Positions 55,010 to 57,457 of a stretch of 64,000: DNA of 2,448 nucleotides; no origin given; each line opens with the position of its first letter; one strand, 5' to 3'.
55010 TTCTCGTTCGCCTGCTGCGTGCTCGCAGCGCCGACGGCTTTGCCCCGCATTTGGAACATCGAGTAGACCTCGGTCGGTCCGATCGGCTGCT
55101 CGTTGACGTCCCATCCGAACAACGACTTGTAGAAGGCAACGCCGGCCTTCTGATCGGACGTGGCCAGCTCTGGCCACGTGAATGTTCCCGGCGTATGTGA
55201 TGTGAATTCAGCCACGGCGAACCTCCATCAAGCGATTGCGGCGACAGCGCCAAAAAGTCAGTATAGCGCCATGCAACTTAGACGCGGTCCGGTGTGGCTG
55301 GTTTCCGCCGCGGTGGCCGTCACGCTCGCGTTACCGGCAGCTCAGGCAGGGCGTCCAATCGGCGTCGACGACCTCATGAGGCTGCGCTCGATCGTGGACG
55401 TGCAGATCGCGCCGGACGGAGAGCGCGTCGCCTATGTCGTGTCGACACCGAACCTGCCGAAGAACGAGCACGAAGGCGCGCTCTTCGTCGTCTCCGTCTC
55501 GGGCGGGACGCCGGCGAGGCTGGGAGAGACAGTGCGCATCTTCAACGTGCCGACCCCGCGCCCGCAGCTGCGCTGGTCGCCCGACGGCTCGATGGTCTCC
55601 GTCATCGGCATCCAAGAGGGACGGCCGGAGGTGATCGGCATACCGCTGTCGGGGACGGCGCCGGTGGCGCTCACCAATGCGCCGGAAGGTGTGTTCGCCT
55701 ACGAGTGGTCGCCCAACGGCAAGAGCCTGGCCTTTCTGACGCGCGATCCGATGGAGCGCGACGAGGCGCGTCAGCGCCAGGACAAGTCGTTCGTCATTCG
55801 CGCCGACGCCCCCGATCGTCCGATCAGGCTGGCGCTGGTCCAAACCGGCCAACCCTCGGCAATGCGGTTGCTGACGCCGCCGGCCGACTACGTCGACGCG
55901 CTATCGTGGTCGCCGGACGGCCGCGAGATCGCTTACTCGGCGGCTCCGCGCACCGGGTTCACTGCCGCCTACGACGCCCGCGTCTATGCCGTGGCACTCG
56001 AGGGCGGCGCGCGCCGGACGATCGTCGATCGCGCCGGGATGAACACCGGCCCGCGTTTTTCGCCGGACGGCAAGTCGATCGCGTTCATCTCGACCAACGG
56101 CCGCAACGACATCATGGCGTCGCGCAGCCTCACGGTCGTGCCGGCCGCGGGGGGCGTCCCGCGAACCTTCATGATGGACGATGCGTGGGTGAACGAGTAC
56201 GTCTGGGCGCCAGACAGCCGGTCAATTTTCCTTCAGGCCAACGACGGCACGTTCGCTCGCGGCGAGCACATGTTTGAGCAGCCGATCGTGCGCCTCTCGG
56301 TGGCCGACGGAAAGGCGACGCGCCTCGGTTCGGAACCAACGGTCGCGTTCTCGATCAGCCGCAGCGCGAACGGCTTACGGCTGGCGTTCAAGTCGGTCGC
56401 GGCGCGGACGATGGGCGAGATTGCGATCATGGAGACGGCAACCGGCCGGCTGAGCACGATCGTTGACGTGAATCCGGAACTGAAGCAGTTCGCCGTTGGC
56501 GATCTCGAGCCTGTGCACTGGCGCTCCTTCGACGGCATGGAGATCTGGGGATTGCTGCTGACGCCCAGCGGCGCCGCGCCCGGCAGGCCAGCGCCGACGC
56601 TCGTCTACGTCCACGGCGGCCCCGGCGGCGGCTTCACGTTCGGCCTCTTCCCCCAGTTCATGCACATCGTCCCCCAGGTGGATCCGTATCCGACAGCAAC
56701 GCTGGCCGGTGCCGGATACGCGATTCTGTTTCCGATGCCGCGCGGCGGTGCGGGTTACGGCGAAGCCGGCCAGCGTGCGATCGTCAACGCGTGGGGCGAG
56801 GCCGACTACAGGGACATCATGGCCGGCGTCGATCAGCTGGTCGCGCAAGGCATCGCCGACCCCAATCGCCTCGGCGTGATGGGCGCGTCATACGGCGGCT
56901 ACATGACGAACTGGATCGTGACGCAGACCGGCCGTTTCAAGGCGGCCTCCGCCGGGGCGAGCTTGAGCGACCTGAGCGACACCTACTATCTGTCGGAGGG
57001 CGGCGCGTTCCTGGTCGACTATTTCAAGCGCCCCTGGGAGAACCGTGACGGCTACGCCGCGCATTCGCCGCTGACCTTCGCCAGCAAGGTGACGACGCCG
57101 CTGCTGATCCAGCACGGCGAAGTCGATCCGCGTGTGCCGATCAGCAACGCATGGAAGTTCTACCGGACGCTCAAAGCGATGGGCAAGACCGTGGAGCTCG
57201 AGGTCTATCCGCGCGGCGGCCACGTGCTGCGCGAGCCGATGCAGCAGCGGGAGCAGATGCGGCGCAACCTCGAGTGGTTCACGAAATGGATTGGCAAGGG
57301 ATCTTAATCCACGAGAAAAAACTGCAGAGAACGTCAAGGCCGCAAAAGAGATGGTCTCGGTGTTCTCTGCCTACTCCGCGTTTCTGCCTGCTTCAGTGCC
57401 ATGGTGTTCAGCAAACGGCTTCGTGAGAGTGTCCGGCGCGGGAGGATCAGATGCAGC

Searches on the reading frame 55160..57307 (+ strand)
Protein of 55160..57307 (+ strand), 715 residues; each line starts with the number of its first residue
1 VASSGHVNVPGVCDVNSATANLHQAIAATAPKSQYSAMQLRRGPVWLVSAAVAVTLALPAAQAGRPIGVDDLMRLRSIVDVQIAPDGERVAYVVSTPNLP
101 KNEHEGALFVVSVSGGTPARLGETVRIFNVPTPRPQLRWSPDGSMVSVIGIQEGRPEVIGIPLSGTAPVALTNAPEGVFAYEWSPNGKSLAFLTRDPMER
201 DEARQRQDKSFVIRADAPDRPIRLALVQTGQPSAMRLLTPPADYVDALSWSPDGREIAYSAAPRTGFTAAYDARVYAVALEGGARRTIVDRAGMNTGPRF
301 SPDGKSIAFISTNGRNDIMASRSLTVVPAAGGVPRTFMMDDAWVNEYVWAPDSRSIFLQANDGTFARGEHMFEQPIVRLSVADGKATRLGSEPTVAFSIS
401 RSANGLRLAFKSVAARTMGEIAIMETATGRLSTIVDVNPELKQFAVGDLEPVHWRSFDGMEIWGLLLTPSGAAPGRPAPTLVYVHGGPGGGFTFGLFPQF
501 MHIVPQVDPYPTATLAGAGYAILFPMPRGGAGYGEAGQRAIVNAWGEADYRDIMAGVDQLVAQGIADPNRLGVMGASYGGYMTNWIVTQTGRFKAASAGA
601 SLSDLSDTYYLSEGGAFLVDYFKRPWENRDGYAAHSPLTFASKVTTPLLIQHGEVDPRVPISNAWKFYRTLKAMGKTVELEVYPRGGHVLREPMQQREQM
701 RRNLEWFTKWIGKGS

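Call 34: search_protein_families(library=pfam, proteins=[window:55160-57307:+], max_evalue=0.00001)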
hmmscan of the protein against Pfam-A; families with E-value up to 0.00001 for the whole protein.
window:55160-57307:+ (715 aa): 7 families
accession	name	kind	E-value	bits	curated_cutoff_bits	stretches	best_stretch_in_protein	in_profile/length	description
PF00326.27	Peptidase_S9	-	7.8e-51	173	22.6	1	512-713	7-212/213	Prolyl oligopeptidase family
PF07676.18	PD40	-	3.2e-14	52.9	20.9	1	286-318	2-36/38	WD40-like Beta Propeller Repeat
PF02129.25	Peptidase_S15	-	4.7e-09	36.8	23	1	512-622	44-148/262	X-Pro dipeptidyl-peptidase (S15 family)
PF25174.1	Beta-prop_THOC3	-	2.7e-07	30.3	305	0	219-365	23-153/272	THOC3 beta-propeller domain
PF01738.24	DLH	-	4.3e-07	30.2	21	1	514-696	36-194/217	Dienelactone hydrolase family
PF20434.5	BD-FAE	-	2.6e-06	27.6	26.8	0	625-671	169-215/215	BD-FAE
PF12146.15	Hydrolase_4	-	5.4e-06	26.3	27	0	641-689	187-233/239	Serine aminopeptidase, S33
